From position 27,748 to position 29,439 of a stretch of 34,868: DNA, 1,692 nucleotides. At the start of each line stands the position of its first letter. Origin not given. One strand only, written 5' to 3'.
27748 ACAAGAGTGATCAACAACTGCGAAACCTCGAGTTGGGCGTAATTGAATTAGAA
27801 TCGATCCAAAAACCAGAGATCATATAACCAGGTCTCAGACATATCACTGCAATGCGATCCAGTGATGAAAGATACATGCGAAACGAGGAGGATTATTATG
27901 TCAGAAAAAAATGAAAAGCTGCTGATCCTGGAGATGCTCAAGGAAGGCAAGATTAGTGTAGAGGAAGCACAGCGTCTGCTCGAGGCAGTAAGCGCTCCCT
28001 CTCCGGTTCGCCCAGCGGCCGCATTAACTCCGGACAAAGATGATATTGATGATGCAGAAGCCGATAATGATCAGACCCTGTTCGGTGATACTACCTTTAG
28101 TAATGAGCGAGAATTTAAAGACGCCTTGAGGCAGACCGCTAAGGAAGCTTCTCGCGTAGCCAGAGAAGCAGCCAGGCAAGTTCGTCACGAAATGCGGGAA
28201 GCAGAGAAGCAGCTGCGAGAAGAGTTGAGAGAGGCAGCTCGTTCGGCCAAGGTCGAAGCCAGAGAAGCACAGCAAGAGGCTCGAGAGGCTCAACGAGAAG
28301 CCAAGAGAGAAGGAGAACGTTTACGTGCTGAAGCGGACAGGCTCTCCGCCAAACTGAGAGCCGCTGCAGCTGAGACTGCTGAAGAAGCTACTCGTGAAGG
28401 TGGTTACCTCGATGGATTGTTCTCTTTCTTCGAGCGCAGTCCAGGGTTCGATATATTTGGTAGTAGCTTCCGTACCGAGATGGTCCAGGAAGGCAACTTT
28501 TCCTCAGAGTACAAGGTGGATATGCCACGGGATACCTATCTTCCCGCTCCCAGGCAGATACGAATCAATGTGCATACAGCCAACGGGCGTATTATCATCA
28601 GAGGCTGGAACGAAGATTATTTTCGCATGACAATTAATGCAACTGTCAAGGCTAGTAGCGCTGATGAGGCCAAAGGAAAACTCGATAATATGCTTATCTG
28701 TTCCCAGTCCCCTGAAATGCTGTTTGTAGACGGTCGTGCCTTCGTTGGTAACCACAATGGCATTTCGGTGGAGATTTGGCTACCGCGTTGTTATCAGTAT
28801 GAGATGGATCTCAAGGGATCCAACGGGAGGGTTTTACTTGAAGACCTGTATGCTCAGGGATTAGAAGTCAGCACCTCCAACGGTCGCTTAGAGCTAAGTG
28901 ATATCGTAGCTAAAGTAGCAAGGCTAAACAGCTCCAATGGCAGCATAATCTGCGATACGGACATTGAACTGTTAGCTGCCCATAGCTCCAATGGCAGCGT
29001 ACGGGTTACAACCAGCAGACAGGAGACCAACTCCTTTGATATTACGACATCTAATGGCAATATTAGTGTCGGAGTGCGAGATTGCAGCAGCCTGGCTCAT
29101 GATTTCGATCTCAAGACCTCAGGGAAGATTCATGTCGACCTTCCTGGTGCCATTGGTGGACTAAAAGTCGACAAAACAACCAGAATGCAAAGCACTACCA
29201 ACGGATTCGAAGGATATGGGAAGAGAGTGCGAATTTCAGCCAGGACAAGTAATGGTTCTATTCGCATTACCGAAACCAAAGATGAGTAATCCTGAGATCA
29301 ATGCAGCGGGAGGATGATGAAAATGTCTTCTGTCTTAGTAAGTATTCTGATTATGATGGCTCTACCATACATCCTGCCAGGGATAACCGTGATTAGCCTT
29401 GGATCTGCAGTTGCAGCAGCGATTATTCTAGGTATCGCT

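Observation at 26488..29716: Self-contained three-gene unit: unknown 377-aa protein + LiaX/YvlB-like + YvlD/LiaZ-like, with no PspC/LiaY or LiaFSR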

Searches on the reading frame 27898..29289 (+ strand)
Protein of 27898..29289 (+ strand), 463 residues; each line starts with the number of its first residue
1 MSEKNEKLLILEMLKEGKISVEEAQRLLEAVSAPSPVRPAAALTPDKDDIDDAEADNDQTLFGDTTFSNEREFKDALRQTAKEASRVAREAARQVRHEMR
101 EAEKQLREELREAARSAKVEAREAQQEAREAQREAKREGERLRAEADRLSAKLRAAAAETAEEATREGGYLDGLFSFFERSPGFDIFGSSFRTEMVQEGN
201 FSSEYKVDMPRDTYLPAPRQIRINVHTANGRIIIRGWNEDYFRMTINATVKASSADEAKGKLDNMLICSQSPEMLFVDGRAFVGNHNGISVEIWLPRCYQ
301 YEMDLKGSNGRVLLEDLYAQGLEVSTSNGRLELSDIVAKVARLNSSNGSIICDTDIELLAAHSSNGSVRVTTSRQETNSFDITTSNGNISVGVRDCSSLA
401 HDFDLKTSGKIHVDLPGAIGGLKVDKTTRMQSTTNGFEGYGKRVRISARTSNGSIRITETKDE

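Call 4: search_protein_families(library=pfam, proteins=[window:27898-29289:+], max_evalue=1)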
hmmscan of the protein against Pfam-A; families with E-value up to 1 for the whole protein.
window:27898-29289:+ (463 aa): 11 families
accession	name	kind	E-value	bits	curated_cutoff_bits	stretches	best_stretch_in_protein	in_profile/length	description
PF13349.12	DUF4097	-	1.5e-10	41.3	22.9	1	304-457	102-246/247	Toastrack DUF4097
PF22746.1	SHOCT-like_DUF2089-C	-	1.8e-10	40.4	27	1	5-32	1-28/32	SHOCT-like domain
PF11600.14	CAF1A_acidic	-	5.4e-05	23.5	26.4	1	70-162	11-106/140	Chromatin assembly factor 1 complex p150 subunit, acidic region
PF24016.2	DUF7330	-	0.0012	18.9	27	1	342-418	45-114/187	Domain of unknown function (DUF7330)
PF16008.10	DUF4778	-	0.22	11.9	27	1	41-147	101-196/284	Domain of unknown function (DUF4778)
PF00640.29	PID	-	0.3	11.5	20.9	0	342-407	16-81/140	Phosphotyrosine interaction domain (PTB/PID)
PF19343.5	HAM1_N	-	0.35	9.6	27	1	31-164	159-289/630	HAM1-like, N-terminal domain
PF02601.20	Exonuc_VII_L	-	0.36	10.7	35.9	1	31-165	126-260/315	Exonuclease VII, large subunit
PF07464.16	ApoLp-III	-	0.47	11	36.3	1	71-162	39-130/146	Apolipophorin-III precursor (apoLp-III)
PF14362.11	DUF4407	-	0.47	10.1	31.3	1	65-172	134-244/297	Domain of unknown function (DUF4407)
PF11727.13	ISG65-75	-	0.94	9.1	25.1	0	72-174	50-154/281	Invariant surface glycoprotein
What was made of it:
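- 27898..29289 (+): g2, 463 aa: YvlB-type protein with a SHOCT-like domain (aa 5-32), a charged coiled coil (about aa 70-175) and a Toastrack/DUF4097 domain (Pfam match aa 304-457). PF22746 E = 1.8e-10 and PF13349 E = 1.5e-10 (call 4).
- On YvlB-type protein (SHOCT-like plus Toastrack): PF22746, E = 1.8e-10, 40.4 bits against a 27-bit cut-off, residues 5-32 of g2 (call 4).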

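Call 5: search_protein_families(library=ncbifam, proteins=[window:27898-29289:+], max_evalue=1)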
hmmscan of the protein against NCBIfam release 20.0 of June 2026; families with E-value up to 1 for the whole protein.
window:27898-29289:+ (463 aa): 5 families
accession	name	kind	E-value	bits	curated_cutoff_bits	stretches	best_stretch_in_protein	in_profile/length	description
NF038025.1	dapto_LiaX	exception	2.2e-10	39.8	350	1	305-408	360-461/512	daptomycin-sensing surface protein LiaX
NF049997.1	LiaG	equivalog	3.4e-09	36.3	285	1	302-457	141-286/286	LiaG family protein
NF005198.1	PRK06669.1-3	equivalog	0.00023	20.4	200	1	70-173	51-154/299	flagellar assembly protein FliH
NF005832.0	PRK07735.1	equivalog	0.35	10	431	1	53-164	84-178/430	NADH-quinone oxidoreductase subunit C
NF033885.1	conj_TraP_IncI1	equivalog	0.58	9.8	135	0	75-164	67-159/217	conjugal transfer protein TraP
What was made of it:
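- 27898..29289 (+): LiaX and LiaG NCBIfam models score far below cut-off (call 5).
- On liaXYZ: 39.8 bits against a 350-bit cut-off, with only the Toastrack part aligned (call 5).
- It gives a partial LiaX-model hit to residues 305-408 (call 5). The LiaX model scores 39.8 bits against a 350-bit cut-off and matches only the Toastrack part (call 5).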

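Call 10: find_homologous_proteins(query=window:27898-29289:+, max_evalue=0.001)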
Query window:27898-29289:+ (463 aa): 82 proteins with E <= 0.001 among 8000 candidates.
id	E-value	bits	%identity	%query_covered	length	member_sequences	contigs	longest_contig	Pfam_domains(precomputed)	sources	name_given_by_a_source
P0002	1.1e-297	1005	100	100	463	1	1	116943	PF13349.13,PF22746.2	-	-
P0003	8.6e-171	587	60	100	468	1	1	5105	PF13349.13,PF22746.2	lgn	-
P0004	1.1e-150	521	57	98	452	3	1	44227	PF13349.13,PF22746.2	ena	-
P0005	4.1e-78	282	39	98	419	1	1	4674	PF13349.13,PF22746.2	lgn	-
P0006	3.5e-77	279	38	98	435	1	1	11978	PF13349.13,PF22746.2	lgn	-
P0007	4.2e-76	275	40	84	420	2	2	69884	PF13349.13,PF22746.2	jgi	jgi:DUF4097 and DUF4098 domain-containing protein YvlB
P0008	3.7e-74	269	37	98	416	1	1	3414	PF13349.13,PF22746.2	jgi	-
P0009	2.1e-73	266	38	84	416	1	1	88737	PF13349.13,PF22746.2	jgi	-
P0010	2.9e-72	262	38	84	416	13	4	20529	PF13349.13,PF22746.2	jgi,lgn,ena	-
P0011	1.5e-62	230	36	99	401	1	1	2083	PF13349.13,PF22746.2,PF24016.2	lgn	-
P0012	3.8e-32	130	31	63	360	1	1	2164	PF22746.2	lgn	-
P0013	1.9e-29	121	32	71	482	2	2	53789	PF13349.13,PF22746.2,PF24016.2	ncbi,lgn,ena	-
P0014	2.2e-27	115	31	60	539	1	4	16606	PF13349.13,PF22746.2,PF24016.2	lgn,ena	-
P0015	3.5e-27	114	34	60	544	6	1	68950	PF13349.13,PF22746.2,PF24016.2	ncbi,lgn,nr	ncbi:MAG: hypothetical protein PWR07_1090 [Bacillota bacterium]|nr:hypothetical protein [Bacillota b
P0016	5.5e-27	113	28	98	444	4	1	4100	PF13349.13,PF22746.2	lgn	-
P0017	1.2e-21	96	29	51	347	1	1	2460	PF13349.13,PF22746.2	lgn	-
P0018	4.7e-21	94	29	51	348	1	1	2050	PF13349.13,PF22746.2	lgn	-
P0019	2.5e-19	88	28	51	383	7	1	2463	PF13349.13,PF22746.2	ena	-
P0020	2.9e-17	81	27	59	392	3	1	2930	PF13349.13,PF22746.2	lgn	-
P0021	3.7e-16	78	24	98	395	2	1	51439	PF13349.13,PF22746.2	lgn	-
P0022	4.0e-16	77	21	99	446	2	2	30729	PF13349.13,PF22746.2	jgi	-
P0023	4.8e-16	77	23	99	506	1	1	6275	PF13349.13,PF22746.2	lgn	-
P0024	2.4e-15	75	30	39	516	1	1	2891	PF13349.13,PF22746.2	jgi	-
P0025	9.2e-13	66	25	98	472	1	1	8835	PF13349.13,PF22746.2,PF24016.2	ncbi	-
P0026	1.9e-11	62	26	51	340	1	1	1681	PF13349.13,PF22746.2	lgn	-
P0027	6.5e-10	57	28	51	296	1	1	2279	PF13349.13,PF24016.2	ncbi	ncbi:MAG: DUF4097 family beta strand repeat-containing protein [Planctomycetota bacterium]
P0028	4.4e-9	54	29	44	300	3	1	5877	PF13349.13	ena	-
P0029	6.4e-9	54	29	51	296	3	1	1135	PF13349.13,PF24016.2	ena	-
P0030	1.4e-8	53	29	43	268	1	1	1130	PF13349.13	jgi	jgi:DUF4097 and DUF4098 domain-containing protein YvlB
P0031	1.6e-8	52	28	38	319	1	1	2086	PF13349.13,PF22746.2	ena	-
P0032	2.1e-8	52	27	60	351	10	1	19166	PF13349.13,PF22746.2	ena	-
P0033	2.4e-8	52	27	52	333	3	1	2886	PF13349.13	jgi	jgi:hypothetical protein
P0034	2.8e-8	52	28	62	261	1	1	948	PF13349.13,PF24016.2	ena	-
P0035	3.7e-8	51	28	42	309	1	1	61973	PF13349.13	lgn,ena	-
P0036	4.9e-8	51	24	49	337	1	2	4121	PF13349.13,PF22746.2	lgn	-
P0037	5.0e-8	51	27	52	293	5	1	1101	PF13349.13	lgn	-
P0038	5.1e-8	51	29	56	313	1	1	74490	PF13349.13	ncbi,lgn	-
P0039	1.4e-7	49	28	52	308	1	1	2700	PF13349.13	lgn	-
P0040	2.0e-7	49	22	99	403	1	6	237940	PF13349.13,PF22746.2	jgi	jgi:DUF4097 and DUF4098 domain-containing protein YvlB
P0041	2.6e-7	48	24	49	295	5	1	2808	PF13349.13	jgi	jgi:DUF4097 and DUF4098 domain-containing protein YvlB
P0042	2.7e-7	48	28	45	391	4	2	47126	PF13349.13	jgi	-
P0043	3.9e-7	48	27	60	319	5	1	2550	PF13349.13,PF22746.2,PF24016.2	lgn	-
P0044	5.8e-7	47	32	37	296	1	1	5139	PF13349.13,PF24016.2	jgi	jgi:hypothetical protein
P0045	6.1e-7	47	30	39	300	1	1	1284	PF13349.13,PF24016.2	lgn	-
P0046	1.3e-6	46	29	38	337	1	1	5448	PF13349.13,PF22746.2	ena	-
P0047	2.7e-6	45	25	79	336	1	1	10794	PF13349.13,PF22746.2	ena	-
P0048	2.7e-6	45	29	29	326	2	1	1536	PF13349.13,PF22746.2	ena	-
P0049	6.1e-6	44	28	55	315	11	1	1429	PF13349.13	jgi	jgi:hypothetical protein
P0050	7.8e-6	44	27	51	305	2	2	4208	PF13349.13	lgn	-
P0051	9.5e-6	43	28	47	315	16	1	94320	PF13349.13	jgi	jgi:hypothetical protein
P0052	1.7e-5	42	29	27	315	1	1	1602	PF13349.13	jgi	jgi:hypothetical protein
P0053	2.4e-5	42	27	54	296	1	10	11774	PF13349.13,PF24016.2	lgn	-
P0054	3.4e-5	41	26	47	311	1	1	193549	PF13349.13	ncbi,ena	-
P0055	3.4e-5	41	27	45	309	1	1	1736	PF13349.13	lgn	-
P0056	3.7e-5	41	28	55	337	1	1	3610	PF13349.13,PF22746.2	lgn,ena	-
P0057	4.2e-5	41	30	42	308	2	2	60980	PF13349.13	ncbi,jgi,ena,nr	ncbi:MAG TPA: DUF4097 family beta strand repeat-containing protein [Bryobacteraceae bacterium]|nr:DU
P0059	4.8e-5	41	28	53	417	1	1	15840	PF13349.13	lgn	-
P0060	6.0e-5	41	29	37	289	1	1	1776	PF13349.13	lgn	-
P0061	6.2e-5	41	31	51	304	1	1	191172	PF13349.13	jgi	jgi:DUF4097 and DUF4098 domain-containing protein YvlB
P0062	6.3e-5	41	47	19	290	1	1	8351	PF13349.13,PF24016.2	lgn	-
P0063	7.5e-5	40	25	52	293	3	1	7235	PF13349.13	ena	-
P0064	8.2e-5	40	30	37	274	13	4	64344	PF13349.13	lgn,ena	-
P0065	8.6e-5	40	24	38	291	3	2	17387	PF13349.13,PF24016.2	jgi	jgi:hypothetical protein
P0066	9.1e-5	40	28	50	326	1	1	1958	PF13349.13,PF22746.2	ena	-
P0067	9.4e-5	40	30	42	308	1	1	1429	PF13349.13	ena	-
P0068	1.2e-4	40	26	53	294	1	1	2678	PF13349.13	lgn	-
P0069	1.4e-4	39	31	37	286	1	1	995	PF13349.13,PF24016.2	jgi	jgi:hypothetical protein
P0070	1.6e-4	39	27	40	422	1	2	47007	PF13349.13,PF22564.3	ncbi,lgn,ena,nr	ncbi:MAG: DUF4097 family beta strand repeat protein [Clostridia bacterium]|nr:DUF4097 family beta st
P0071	1.7e-4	39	26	38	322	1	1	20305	PF13349.13,PF22746.2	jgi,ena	jgi:DUF4097 and DUF4098 domain-containing protein YvlB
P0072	1.7e-4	39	27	46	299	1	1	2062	PF13349.13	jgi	-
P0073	2.1e-4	39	34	34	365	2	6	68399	PF13349.13,PF22564.3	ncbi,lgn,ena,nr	ncbi:MAG: DUF4097 family beta strand repeat protein [Oscillospiraceae bacterium]|nr:DUF4097 family b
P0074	2.4e-4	39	28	40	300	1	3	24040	PF13349.13,PF24016.2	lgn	-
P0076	5.1e-4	38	30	35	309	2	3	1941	PF13349.13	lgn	-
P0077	5.2e-4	38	26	61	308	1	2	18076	PF13349.13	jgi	jgi:DUF4097 and DUF4098 domain-containing protein YvlB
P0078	5.3e-4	38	28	46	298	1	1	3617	PF13349.13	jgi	jgi:DUF4097 and DUF4098 domain-containing protein YvlB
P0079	5.4e-4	38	28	39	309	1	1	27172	PF13349.13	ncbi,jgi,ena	jgi:DUF4097 and DUF4098 domain-containing protein YvlB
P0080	6.9e-4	37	25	47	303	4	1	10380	PF13349.13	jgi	jgi:DUF4097 and DUF4098 domain-containing protein YvlB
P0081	7.2e-4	37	24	43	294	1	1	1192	PF13349.13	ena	-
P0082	8.2e-4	37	27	50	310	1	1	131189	PF13349.13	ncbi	-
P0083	9.8e-4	37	30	38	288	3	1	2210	PF13349.13,PF24016.2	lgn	-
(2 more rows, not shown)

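Call 11: find_encoding_contigs(protein=P0004, flank=8000, max_places=3)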
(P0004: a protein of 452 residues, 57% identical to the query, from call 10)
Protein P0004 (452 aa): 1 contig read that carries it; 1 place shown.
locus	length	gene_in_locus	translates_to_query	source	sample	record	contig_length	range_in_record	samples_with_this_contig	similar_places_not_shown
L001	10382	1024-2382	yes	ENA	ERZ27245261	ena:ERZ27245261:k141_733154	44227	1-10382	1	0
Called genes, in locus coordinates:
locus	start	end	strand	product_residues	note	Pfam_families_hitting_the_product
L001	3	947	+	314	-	?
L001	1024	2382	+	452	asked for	PF22746:SHOCT-like_DUF2089-C (weak), PF13349:DUF4097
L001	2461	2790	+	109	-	PF04020:Phage_holin_4_2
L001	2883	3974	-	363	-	PF01168:Ala_racemase_N, PF14031:D-ser_dehydrat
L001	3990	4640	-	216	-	PF01470:Peptidase_C15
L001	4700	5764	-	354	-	PF02811:PHP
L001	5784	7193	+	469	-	PF01547:SBP_bac_1, PF13416:SBP_bac_8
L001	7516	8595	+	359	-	PF00005:ABC_tran, PF02463:SMC_N (weak), PF13304:AAA_21 (faint), PF17912:OB_MalK (weak), PF08402:TOBE_2 (weak)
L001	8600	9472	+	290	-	PF00528:BPD_transp_1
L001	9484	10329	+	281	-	PF00528:BPD_transp_1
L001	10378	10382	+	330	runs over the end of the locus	PF01368:DHH, PF02272:DHHA1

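Call 12: find_encoding_contigs(protein=P0003, flank=8000, max_places=3)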
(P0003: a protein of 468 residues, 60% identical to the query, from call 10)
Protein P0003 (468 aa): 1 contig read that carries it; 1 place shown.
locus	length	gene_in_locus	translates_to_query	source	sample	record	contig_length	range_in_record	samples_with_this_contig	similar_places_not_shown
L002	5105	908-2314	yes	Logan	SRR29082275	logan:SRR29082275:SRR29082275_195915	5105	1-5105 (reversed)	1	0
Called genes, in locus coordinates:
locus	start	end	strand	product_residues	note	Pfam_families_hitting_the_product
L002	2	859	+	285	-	?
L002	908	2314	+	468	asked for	PF22746:SHOCT-like_DUF2089-C, PF13349:DUF4097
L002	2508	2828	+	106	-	PF04020:Phage_holin_4_2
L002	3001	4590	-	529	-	PF00672:HAMP, PF00512:HisKA, PF02518:HATPase_c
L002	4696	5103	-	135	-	?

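Call 13: find_encoding_contigs(protein=P0007, flank=8000, max_places=3)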
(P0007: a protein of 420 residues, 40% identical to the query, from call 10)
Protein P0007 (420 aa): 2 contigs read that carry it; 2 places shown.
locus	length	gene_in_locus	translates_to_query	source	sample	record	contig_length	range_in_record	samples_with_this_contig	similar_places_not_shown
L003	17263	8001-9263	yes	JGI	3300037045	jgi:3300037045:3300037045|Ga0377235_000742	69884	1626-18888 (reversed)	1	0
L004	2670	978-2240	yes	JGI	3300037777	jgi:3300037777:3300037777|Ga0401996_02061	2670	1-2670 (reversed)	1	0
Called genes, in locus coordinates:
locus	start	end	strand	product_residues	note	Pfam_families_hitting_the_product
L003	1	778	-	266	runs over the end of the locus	PF21984:DnaD_N, PF07261:DnaB_2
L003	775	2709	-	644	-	PF01541:GIY-YIG, PF12826:HHH_2 (faint), PF27096:UvrC_M, PF02151:UVR (weak), PF22920:UvrC_RNaseH, PF08459:UvrC_RNaseH_dom, PF14520:HHH_5 (weak)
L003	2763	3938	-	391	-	-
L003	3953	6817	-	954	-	PF00005:ABC_tran (faint), PF02463:SMC_N (faint), PF03193:RsgA_GTPase (faint), PF13304:AAA_21 (faint), PF13476:AAA_23 (faint), PF13555:AAA_29 (faint), PF17760:UvrA_inter, PF17755:UvrA_DNA-bind, +1 more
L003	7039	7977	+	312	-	-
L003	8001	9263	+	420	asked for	PF22746:SHOCT-like_DUF2089-C, PF13349:DUF4097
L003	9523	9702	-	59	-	-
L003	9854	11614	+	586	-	PF00664:ABC_membrane, PF00005:ABC_tran, PF02463:SMC_N (faint)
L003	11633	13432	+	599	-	PF00664:ABC_membrane, PF00005:ABC_tran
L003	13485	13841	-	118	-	-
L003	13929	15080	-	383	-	PF01168:Ala_racemase_N, PF00842:Ala_racemase_C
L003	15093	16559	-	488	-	PF01546:Peptidase_M20 (weak), PF07687:M20_dimer (weak)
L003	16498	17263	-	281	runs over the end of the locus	PF00294:PfkB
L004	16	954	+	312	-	-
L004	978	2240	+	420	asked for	PF22746:SHOCT-like_DUF2089-C, PF13349:DUF4097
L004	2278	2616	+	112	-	PF04020:Phage_holin_4_2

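Call 17: search_protein_families(library=pfam, proteins=[L001:3-947:+, L002:2-859:+, L003:7039-7977:+, L004:16-954:+], max_evalue=1)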
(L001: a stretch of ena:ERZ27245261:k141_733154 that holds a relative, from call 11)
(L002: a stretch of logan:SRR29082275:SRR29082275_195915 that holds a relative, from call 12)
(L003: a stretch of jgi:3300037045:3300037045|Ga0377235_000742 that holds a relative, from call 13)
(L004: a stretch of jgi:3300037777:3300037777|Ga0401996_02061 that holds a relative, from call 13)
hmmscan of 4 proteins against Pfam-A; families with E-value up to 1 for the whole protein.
L001:3-947:+ (314 aa): 5 families
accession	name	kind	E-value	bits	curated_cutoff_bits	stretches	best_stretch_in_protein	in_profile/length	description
PF13349.12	DUF4097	-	2.4e-08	34.1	22.9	1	152-264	101-212/247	Toastrack DUF4097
PF24016.2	DUF7330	-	0.0036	17.3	27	0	204-264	49-111/187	Domain of unknown function (DUF7330)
PF04931.18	DNA_pol_phi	-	0.014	14.1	27.6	1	7-38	648-679/765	DNA polymerase phi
PF09922.15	LiaF-like_C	-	0.054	13.8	29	0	275-308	81-114/114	Cell wall-active antibiotics response LiaF, C-terminal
PF04147.17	Nop14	-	0.52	8.9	34.9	1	8-40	369-404/862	Nop14-like family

L002:2-859:+ (285 aa): 1 family
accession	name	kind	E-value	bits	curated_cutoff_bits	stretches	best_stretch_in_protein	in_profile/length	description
PF13349.12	DUF4097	-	6.6e-08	32.7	22.9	1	126-237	101-211/247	Toastrack DUF4097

L003:7039-7977:+ (312 aa): 20 families
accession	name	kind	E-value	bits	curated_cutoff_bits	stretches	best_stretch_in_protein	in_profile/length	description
PF22746.1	SHOCT-like_DUF2089-C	-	1.3e-07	31.4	27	1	9-36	1-28/32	SHOCT-like domain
PF01442.23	Apolipoprotein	-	9.7e-05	22.6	90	1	195-299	2-106/190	Apolipoprotein A1/A4/E domain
PF05960.17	DUF885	-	0.00012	22.4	32.4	1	121-288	110-304/532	Bacterial protein of unknown function (DUF885)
PF06013.18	WXG100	-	0.00062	20.4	27.3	1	186-250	7-71/86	Proteins of 100 residues with WXG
PF05235.19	CHAD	-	0.0032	17.9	25.6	1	100-291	28-208/228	CHAD domain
PF06103.16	DUF948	-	0.0062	17.1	37.2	1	194-260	23-88/89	Bacterial protein of unknown function (DUF948)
PF08653.15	DASH_Dam1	-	0.021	15.1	26.6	0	189-211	2-24/56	DASH complex subunit Dam1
PF12732.12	YtxH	-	0.023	15.5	37.5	1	104-159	22-70/71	YtxH-like protein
PF25547.1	WXG100_2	-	0.06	13.8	27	0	189-259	28-94/150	WXG100 like domain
PF13421.11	Band_7_1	-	0.062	13.4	24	1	81-155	134-206/211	SPFH domain-Band 7 family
PF04043.20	PMEI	-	0.064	13.8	29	1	148-256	41-156/156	Plant invertase/pectin methylesterase inhibitor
PF03623.18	Focal_AT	-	0.19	12.1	23.3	2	87-167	24-100/133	Focal adhesion targeting region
PF10157.14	BORCS6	-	0.27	11.9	35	1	193-273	14-97/101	BLOC-1-related complex sub-unit 6 C-terminal helix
PF09731.14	Mitofilin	-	0.27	10.5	27.4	1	78-298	58-269/614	Mitochondrial inner membrane protein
PF10475.15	Vps54_N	-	0.29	10.9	27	1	150-218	31-99/291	Vacuolar-sorting protein 54, of GARP complex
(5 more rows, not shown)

L004:16-954:+ (312 aa): 20 families
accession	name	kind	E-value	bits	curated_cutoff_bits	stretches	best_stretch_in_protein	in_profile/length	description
PF22746.1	SHOCT-like_DUF2089-C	-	1.3e-07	31.4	27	1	9-36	1-28/32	SHOCT-like domain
PF01442.23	Apolipoprotein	-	9.7e-05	22.6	90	1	195-299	2-106/190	Apolipoprotein A1/A4/E domain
PF05960.17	DUF885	-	0.00012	22.4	32.4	1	121-288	110-304/532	Bacterial protein of unknown function (DUF885)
PF06013.18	WXG100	-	0.00062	20.4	27.3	1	186-250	7-71/86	Proteins of 100 residues with WXG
PF05235.19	CHAD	-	0.0032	17.9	25.6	1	100-291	28-208/228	CHAD domain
PF06103.16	DUF948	-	0.0062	17.1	37.2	1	194-260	23-88/89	Bacterial protein of unknown function (DUF948)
PF08653.15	DASH_Dam1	-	0.021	15.1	26.6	0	189-211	2-24/56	DASH complex subunit Dam1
PF12732.12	YtxH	-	0.023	15.5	37.5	1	104-159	22-70/71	YtxH-like protein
PF25547.1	WXG100_2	-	0.06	13.8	27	0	189-259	28-94/150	WXG100 like domain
PF13421.11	Band_7_1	-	0.062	13.4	24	1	81-155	134-206/211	SPFH domain-Band 7 family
PF04043.20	PMEI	-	0.064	13.8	29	1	148-256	41-156/156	Plant invertase/pectin methylesterase inhibitor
PF03623.18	Focal_AT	-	0.19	12.1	23.3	2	87-167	24-100/133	Focal adhesion targeting region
PF10157.14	BORCS6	-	0.27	11.9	35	1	193-273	14-97/101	BLOC-1-related complex sub-unit 6 C-terminal helix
PF09731.14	Mitofilin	-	0.27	10.5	27.4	1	78-298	58-269/614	Mitochondrial inner membrane protein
PF10475.15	Vps54_N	-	0.29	10.9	27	1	150-218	31-99/291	Vacuolar-sorting protein 54, of GARP complex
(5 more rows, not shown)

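Call 20: find_encoding_contigs(protein=P0009, flank=8000, max_places=2)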
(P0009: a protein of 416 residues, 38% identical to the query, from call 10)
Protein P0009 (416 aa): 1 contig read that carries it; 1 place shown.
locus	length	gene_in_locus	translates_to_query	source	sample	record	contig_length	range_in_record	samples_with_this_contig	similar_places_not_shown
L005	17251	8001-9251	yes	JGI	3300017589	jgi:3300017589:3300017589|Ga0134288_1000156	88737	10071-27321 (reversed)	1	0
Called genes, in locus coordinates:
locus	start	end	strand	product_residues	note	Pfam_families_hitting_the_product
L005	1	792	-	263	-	PF21984:DnaD_N, PF07261:DnaB_2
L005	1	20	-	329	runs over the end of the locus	PF01695:IstB_IS21, PF03969:AFG1_ATPase (weak), PF00308:Bac_DnaA (weak), PF00004:AAA (faint)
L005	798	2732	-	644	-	PF01541:GIY-YIG, PF12826:HHH_2 (faint), PF27096:UvrC_M, PF02151:UVR (weak), PF22920:UvrC_RNaseH, PF08459:UvrC_RNaseH_dom, PF14520:HHH_5 (weak)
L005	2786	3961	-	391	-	-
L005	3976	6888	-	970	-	-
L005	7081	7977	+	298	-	PF22746:SHOCT-like_DUF2089-C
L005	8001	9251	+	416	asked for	PF22746:SHOCT-like_DUF2089-C, PF13349:DUF4097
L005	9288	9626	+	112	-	PF04020:Phage_holin_4_2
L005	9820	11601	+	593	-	PF00664:ABC_membrane, PF00005:ABC_tran, PF02463:SMC_N (faint)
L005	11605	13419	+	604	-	PF00664:ABC_membrane, PF00005:ABC_tran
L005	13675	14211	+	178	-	PF13238:AAA_18, PF13207:AAA_17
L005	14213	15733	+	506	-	-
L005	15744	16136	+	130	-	PF04266:ASCH (weak)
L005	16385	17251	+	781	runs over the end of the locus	PF04313:HSDR_N (faint), PF00270:DEAD, PF04851:ResIII, PF18766:SWI2_SNF2, PF00271:Helicase_C (weak), PF08463:EcoEI_R_C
